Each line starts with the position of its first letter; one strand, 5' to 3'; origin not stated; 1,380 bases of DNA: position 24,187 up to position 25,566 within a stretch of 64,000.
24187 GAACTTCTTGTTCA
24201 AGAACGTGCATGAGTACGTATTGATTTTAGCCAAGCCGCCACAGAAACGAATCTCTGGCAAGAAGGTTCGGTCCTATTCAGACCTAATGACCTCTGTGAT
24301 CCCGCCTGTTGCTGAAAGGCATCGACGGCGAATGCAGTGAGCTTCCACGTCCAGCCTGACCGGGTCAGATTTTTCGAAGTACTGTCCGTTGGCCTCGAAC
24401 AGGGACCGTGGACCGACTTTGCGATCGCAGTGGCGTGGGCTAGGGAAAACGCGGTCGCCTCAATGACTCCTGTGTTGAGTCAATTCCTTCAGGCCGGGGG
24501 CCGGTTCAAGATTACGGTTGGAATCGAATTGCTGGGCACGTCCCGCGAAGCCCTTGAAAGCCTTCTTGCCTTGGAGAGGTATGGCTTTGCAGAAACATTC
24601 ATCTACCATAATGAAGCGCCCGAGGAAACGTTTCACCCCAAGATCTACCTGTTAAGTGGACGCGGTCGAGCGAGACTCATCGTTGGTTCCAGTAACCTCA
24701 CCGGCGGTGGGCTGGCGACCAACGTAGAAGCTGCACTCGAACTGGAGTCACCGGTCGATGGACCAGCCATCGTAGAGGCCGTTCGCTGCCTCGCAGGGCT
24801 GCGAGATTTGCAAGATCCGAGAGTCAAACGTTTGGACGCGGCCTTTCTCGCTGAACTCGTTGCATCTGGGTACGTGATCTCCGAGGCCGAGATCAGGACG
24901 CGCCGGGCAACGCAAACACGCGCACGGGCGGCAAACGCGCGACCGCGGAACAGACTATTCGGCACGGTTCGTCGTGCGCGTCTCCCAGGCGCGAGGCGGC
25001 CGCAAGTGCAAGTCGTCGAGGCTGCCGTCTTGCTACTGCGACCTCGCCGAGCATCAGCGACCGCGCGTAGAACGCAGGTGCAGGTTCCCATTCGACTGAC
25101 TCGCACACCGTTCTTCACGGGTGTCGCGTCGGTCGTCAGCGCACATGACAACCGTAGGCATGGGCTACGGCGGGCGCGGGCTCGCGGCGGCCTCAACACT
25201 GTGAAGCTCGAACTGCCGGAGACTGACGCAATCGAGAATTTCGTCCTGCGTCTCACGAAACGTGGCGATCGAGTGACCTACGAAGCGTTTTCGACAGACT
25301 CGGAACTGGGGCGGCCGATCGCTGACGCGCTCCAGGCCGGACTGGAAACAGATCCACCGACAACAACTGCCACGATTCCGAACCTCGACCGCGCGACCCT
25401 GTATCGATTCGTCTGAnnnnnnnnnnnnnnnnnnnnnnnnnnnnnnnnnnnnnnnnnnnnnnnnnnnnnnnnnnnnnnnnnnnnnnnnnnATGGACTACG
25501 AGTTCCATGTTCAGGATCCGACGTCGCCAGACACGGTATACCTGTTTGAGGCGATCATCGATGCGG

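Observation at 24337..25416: HKD nuclease with Arg-rich linker and separate C-terminal domain (candidate DNA-recognition module)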

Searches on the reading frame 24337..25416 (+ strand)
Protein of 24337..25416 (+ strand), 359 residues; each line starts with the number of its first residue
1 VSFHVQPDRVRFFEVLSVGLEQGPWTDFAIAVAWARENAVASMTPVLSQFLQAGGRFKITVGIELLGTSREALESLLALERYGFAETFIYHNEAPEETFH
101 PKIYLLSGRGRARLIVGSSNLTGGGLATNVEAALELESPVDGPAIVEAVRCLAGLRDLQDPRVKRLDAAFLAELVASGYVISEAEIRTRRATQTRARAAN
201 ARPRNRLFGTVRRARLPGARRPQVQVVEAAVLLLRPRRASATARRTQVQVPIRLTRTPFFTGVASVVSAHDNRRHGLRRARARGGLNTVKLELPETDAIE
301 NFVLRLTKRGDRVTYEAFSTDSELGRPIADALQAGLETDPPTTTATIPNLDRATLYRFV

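Call 4: search_protein_families(library=pfam, proteins=[window:24337-25416:+], max_evalue=0.01)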
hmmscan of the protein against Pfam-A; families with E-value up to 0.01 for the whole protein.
window:24337-25416:+ (359 aa): 1 family
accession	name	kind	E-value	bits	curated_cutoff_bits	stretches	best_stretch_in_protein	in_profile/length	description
PF13091.12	PLDc_2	-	1.4e-05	25.4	27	1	89-139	73-118/132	PLD-like domain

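Call 5: search_protein_families(library=padloc, proteins=[window:24337-25416:+], max_evalue=0.01)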
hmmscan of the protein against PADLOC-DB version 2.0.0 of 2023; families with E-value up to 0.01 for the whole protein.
window:24337-25416:+ (359 aa): 4 families
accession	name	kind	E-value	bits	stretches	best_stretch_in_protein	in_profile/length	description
PDLC03829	ZacB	-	2.7e-09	34.4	1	3-144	199-342/586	-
PDLC02614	DrmC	-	4.9e-06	24.4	1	45-138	51-137/153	DrmC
PDLC04553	PDC-M27B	-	0.0021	14.8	1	96-132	105-142/635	-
PDLC03425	REase_II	-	0.0049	13.9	1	95-137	100-142/358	Type II restriction enzyme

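Call 7: search_solved_structures(query=window:24337-25413:+, max_evalue=10, show_alignments=3)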
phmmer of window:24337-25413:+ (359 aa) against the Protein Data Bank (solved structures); distinct sequences matched with E-value up to 10: 2.
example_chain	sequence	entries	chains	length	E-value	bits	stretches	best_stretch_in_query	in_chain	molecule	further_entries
2c1l_A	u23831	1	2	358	0.038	16.2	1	69-138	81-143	RESTRICTION ENDONUCLEASE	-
7clg_A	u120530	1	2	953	0.29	13.3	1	28-149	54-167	Putative helicase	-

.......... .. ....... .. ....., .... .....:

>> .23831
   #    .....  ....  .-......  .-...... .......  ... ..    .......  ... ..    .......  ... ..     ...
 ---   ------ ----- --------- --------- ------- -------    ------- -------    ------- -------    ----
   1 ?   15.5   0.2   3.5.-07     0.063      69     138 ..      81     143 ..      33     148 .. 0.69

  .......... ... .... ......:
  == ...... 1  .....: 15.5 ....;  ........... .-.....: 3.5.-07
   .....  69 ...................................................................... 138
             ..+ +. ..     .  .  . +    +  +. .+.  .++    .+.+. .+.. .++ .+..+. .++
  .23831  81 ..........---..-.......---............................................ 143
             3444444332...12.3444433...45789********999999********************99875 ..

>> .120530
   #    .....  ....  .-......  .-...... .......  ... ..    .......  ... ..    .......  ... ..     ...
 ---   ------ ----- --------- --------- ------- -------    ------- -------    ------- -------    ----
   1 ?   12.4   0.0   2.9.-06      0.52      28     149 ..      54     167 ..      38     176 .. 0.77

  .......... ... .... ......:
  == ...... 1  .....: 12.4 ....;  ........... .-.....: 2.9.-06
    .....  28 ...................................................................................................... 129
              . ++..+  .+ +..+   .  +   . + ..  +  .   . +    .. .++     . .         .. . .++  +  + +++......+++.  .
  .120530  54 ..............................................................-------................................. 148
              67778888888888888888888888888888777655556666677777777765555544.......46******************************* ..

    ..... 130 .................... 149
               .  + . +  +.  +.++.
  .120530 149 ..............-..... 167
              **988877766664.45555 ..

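Call 8: find_homologous_proteins(query=window:24337-25413:+)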
Query window:24337-25413:+ (359 aa): 26 proteins with E <= 0.001 among 8000 candidates.
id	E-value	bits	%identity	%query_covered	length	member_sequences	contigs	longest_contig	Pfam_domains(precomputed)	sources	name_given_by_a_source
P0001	6.7e-227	770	100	100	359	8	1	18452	PF13091.13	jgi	-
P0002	8.4e-161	553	72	100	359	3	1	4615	-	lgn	-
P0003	4.1e-149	514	68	100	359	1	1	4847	PF13091.13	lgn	-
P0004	8.3e-148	510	70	96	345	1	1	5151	-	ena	-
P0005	7.4e-146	503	80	85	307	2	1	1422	PF13091.13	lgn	-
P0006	9.3e-143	493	66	100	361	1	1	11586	PF13091.13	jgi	jgi:HKD family nuclease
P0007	6.7e-104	366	67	73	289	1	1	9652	-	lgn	-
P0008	2.8e-88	314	47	100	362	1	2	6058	-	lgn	-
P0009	1.0e-83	299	45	100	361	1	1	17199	PF13091.13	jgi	-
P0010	1.5e-81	292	43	99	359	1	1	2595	-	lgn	-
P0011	4.2e-68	248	48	82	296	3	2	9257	PF13091.13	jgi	jgi:hypothetical protein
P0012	2.7e-56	209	37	94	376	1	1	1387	PF13091.13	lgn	-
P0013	1.1e-54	204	35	99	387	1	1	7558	-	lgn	-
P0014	3.8e-18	84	40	49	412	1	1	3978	-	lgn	-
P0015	8.2e-18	83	40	42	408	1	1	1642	-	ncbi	-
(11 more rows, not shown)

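Call 11: search_protein_families(library=ncbifam, proteins=[window:24337-25416:+], max_evalue=0.01)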
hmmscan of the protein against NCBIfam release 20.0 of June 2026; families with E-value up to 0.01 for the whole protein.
window:24337-25416:+ (359 aa): 0 families

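Call 12: search_solved_structures(query=A1, max_evalue=10, show_alignments=2)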
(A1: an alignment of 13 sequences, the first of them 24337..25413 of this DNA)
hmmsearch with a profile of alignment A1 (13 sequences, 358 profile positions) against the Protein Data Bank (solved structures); distinct sequences matched with E-value up to 10: 10.
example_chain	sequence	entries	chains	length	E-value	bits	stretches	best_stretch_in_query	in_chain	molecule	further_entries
7clg_A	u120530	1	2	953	1.9e-06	30.2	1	7-158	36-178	Putative helicase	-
2c1l_A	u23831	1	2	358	8.3e-05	24.8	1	86-151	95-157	RESTRICTION ENDONUCLEASE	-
2vtu_J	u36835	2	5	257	0.0083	18.2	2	253-297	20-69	MS2 COAT PROTEIN | COAT PROTEIN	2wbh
1fr5_A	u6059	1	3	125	0.019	17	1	252-344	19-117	BACTERIOPHAGE FR CAPSID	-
2koj_A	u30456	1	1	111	0.23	13.5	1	50-101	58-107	Partitioning defective 3 homolog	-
1frs_A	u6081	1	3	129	0.23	13.4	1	252-342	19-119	BACTERIOPHAGE FR CAPSID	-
8y3v_A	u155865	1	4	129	0.57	12.2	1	253-299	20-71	Capsid protein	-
4rct_A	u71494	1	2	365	0.57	12.1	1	57-122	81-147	Restriction endonuclease R.NgoVII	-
8y3n_A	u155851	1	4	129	0.93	11.5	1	253-298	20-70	Capsid protein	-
8y3t_A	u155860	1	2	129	1.2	11.1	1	253-297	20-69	Capsid protein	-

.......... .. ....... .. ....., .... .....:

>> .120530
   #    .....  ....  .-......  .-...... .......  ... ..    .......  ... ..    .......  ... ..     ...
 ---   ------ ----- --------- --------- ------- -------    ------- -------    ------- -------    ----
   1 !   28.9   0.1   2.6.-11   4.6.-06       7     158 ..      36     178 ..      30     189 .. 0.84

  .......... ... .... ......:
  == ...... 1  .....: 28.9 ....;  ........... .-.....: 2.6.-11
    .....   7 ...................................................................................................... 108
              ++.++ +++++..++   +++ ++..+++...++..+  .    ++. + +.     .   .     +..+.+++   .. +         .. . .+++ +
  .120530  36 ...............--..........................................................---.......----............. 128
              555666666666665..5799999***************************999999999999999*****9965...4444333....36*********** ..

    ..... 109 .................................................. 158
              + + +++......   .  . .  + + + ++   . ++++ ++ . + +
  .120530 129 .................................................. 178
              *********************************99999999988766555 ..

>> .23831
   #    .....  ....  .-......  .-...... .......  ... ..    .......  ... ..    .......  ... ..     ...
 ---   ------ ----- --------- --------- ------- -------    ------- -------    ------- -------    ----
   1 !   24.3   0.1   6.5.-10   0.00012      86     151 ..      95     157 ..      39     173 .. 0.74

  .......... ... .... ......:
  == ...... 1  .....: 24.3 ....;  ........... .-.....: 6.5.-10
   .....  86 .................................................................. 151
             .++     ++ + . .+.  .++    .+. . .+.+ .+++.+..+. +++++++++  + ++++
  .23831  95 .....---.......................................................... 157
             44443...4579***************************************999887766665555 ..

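Call 14: find_encoding_contigs(protein=P0009, flank=8000, max_places=3)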
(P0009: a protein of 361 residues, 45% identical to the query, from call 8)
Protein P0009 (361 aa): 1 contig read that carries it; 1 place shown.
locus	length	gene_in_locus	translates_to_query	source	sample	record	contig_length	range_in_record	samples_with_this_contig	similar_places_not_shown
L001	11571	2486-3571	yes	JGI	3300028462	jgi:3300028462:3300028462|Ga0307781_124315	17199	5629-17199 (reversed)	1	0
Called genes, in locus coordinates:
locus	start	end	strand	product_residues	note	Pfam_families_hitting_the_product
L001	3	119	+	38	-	?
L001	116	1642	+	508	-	PF01170:UPF0020 (faint), PF02384:N6_Mtase, PF07669:Eco57I (weak)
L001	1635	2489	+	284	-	PF01555:N6_N4_Mtase, PF01170:UPF0020 (faint), PF13847:Methyltransf_31 (weak), PF08241:Methyltransf_11 (faint), PF13649:Methyltransf_25 (weak), PF01555:N6_N4_Mtase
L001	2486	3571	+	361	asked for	PF13091:PLDc_2 (weak)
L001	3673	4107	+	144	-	-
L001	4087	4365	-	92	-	-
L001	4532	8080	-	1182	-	PF01230:HIT, PF11969:DcpS_C, PF13091:PLDc_2 (weak), PF04851:ResIII, PF00271:Helicase_C, PF11907:DUF3427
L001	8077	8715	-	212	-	PF10263:SprT-like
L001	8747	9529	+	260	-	-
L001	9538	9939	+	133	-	PF11697:DUF3293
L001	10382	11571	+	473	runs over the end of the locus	PF07726:AAA_3 (weak), PF07728:AAA_5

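Call 15: find_encoding_contigs(protein=P0006, flank=8000, max_places=3)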
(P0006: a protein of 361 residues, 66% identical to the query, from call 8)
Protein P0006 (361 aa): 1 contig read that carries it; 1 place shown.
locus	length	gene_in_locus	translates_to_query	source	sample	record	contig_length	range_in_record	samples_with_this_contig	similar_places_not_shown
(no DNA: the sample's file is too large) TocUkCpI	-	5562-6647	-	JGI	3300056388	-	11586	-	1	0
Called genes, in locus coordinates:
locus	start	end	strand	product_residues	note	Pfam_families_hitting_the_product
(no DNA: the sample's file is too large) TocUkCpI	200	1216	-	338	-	-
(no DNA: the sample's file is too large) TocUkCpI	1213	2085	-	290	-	-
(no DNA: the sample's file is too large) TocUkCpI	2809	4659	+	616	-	PF02384:N6_Mtase (weak), PF07669:Eco57I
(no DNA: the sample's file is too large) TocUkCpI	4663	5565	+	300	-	PF01555:N6_N4_Mtase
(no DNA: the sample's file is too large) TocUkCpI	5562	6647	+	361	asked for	PF13091:PLDc_2 (weak)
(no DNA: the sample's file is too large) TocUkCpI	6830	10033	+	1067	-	PF14338:Mrr_N, PF03235:GmrSD_N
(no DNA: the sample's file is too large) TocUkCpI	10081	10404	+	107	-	-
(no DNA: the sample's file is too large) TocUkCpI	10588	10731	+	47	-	-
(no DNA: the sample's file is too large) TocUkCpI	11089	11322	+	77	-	PF18480:DUF5615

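Call 19: predict_structure(alignment_id=A1)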
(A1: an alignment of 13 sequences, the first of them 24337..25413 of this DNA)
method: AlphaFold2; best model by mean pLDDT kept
length: 359 residues; sequences in the alignment: 13
mean_pLDDT: 79.2   pTM: 0.55
mean pLDDT of the five models: 79.2, 78.7, 78.1, 77.5, 75.3
residues with pLDDT >= 90: 106; 70-90: 175; 50-70: 42; < 50: 36
segments of 3 or more residues with pLDDT < 50: 120-130, 194-202, 214-228
pLDDT, mean of each block of 10 residues (from residue 1): 58 73 88 86 87 96 80 96 96 74 89 76 38 77 85 91 94 90 79 44 68 46 42 89 84 84 85 81 66 88 88 90 89 87 86 86
secondary structure, 60 per line:
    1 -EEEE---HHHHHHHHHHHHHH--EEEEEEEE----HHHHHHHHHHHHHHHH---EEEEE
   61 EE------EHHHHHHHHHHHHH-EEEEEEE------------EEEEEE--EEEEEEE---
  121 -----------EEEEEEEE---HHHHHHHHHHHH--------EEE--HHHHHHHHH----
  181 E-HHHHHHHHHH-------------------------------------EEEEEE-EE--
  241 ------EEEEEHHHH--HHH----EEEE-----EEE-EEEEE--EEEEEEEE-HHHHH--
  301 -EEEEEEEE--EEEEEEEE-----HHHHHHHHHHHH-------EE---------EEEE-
elements in order: E2-5 H9-22 E25-32 H37-52 E56-62 H70-82 E84-90 E103-108 E111-117 E132-139 H143-154 E163-165 H168-176 H183-192 E230-235 E247-251 H252-255 E265-268 E274-276 E278-282 E285-292 H294-298 E302-309 E312-319 H325-336 E355-358

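Call 21: fold_search(model_id=the predicted structure, library=pdb)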
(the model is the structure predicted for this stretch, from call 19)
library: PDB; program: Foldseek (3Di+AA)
matches with E <= 10: 1467; with E <= 0.001: 48
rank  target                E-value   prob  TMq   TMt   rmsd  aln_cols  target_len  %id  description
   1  2c1l_A                4.8e-12  1.00  0.29  0.29  17.0       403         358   12  Structure of the BfiI restriction endonuclease (released 2005-10-07)
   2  7clg_B                6.6e-09  1.00  0.38  0.17  11.8       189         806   22  Crystal structure of the ATP-dependent restriction endonuclease SauUSI (released 2021-01-20)
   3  7clg_A                5.2e-08  1.00  0.35  0.16  12.2       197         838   21  Crystal structure of the ATP-dependent restriction endonuclease SauUSI (released 2021-01-20)
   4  4rct_A                2.9e-07  1.00  0.33  0.34  18.5       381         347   12  Crystal structure of R-protein of NgoAVII restriction endonuclease (released 2014-12-24)
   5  6ehi_B                8.4e-06  1.00  0.31  0.63   5.1       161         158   16  NucT from Helicobacter pylori (released 2018-01-17)
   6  6ehi_A                8.9e-06  1.00  0.31  0.62   5.3       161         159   16  NucT from Helicobacter pylori (released 2018-01-17)
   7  7e0m_A                1.4e-05  1.00  0.31  0.29   5.7       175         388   16  Crystal structure of phospholipase D (released 2021-12-22)
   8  2o8r_A                1.7e-05  1.00  0.26  0.16   6.3       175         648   12  Crystal Structure of Polyphosphate Kinase from Porphyromonas Gingivalis (released 2006-12-19)
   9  6ehi_D                2.2e-05  1.00  0.31  0.62   5.2       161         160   16  NucT from Helicobacter pylori (released 2018-01-17)
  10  9uuh_A                2.2e-05  1.00  0.27  0.17   6.8       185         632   10  binary complex of ATP-bound polyphosphate kinase 1 (PPK1) (released 2026-03-04)
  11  2o8r_B                7.1e-05  1.00  0.26  0.17   5.4       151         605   14  Crystal Structure of Polyphosphate Kinase from Porphyromonas Gingivalis (released 2006-12-19)
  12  1xdo_A                8.0e-05  1.00  0.30  0.17   5.4       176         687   12  Crystal Structure of Escherichia coli Polyphosphate Kinase (released 2005-06-21)
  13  7ufy_B                8.0e-05  1.00  0.23  0.20   6.9       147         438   16  Crystal structure of TDP1 complexed with compound XZ766 (released 2023-04-12)
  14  9uri_A                9.0e-05  1.00  0.29  0.18  13.4       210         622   12  apo form of polyphosphate kinase 1 (PPK1) (released 2026-03-04)
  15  6die_A                1.2e-04  1.00  0.23  0.20   7.1       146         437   16  Crystal structure of Tdp1 catalytic domain in complex with Zenobia fragment benzene-1,2,4-tricarboxylic acid from sing (released 2019-05-29)
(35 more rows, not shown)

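Call 26: find_related_loci(query=A1, collection=genome_contigs, flank=8000)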
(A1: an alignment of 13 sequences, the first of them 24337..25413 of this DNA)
Query A1 (359 aa) in genome_contigs; peptide patterns used: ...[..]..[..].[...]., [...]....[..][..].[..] (x = any residue, [..] = any of these).
599 stretches matched a pattern (row limit reached: there are more); 398 encode a relative of the query (tblastn E <= 1e-3); the best 80 are kept; 80 distinct loci.
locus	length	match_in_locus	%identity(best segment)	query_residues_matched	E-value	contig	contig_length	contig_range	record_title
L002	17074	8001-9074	46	3-359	3e-89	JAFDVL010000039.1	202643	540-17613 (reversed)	MAG: Acidobacteria bacterium isolate SZAS-15 ACID-KAN-5__39__length-202643, whole genome shotgun sequence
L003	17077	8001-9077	44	1-359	9e-87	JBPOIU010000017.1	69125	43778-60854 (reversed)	MAG: Planctomycetota bacterium isolate MAG_700 c_000000592766, whole genome shotgun sequence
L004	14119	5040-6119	45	1-359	4e-84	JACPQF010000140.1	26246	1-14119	MAG: Chloroflexi bacterium isolate NC_groundwater_646_Ag_B-0.1um_60_58 B_1_S1_Biohub_coassembly_k141_5039390, whole geno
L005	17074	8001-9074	44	3-359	1e-83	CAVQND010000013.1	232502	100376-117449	MAG: uncultured bacterium isolate MFD03726.bin.2.4 genome assembly, contig: contig_25421, whole genome shotgun sequence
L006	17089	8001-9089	45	2-359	7e-83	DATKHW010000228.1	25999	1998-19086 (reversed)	MAG TPA_asm: Gemmataceae bacterium isolate SMAG_U14588 k141_354961, whole genome shotgun sequence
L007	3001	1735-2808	44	3-359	8e-83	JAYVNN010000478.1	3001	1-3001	MAG: Chthoniobacter sp. isolate GL65_DN_metabat_42_sub GL65_DN_metabat_42_sub_477, whole genome shotgun sequence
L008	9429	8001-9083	44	3-359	2e-81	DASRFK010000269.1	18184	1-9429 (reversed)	MAG TPA_asm: Verrucomicrobiia bacterium isolate SMAG_U10030 k141_287728, whole genome shotgun sequence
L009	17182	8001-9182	40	3-359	1e-75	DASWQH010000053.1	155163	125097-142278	MAG TPA_asm: Pyrinomonadaceae bacterium isolate SMAG_U3489 k141_432973, whole genome shotgun sequence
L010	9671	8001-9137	39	1-359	3e-68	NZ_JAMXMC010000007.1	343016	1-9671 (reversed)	Ideonella oryzae strain NS12-5 contig7, whole genome shotgun sequence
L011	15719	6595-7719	40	3-359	7e-68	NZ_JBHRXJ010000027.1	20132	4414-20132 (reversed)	Paracoccus mangrovi strain KCTC 42899 spades_K_25_97_27, whole genome shotgun sequence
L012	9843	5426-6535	38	20-359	9e-66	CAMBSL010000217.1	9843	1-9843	MAG: Pirellula staleyi DSM 6068 isolate AE-24oct19-290 genome assembly, contig: AE-24oct19-C12731, whole genome shotgun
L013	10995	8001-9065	40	25-359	2e-67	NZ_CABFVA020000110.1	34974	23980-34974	Methylacidimicrobium tartarophylax isolate 4A MAMT_110, whole genome shotgun sequence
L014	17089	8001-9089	39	3-357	8e-65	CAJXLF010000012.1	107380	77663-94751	MAG TPA_asm: uncultured Salinisphaerales bacterium isolate SRR6201692_bin.26_MetaBAT_v2.12.1_MAG genome assembly, contig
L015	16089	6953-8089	37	11-359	2e-63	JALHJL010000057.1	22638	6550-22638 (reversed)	MAG: Phycisphaerales bacterium isolate 7-NCT_044 scaffold_719, whole genome shotgun sequence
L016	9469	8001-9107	36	3-359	5e-60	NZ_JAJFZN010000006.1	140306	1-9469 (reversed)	Sneathiella sp. HT1-7 HT1-7_6, whole genome shotgun sequence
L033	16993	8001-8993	34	25-342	6e-40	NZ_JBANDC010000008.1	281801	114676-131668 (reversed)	Collimonas rhizosphaerae strain H4R21 EFN1FPJH8, whole genome shotgun sequence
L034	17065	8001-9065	31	22-358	7e-40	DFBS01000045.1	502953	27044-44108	MAG TPA_asm: Halomonas sp. UBA3074 UBA3074_contig_1125, whole genome shotgun sequence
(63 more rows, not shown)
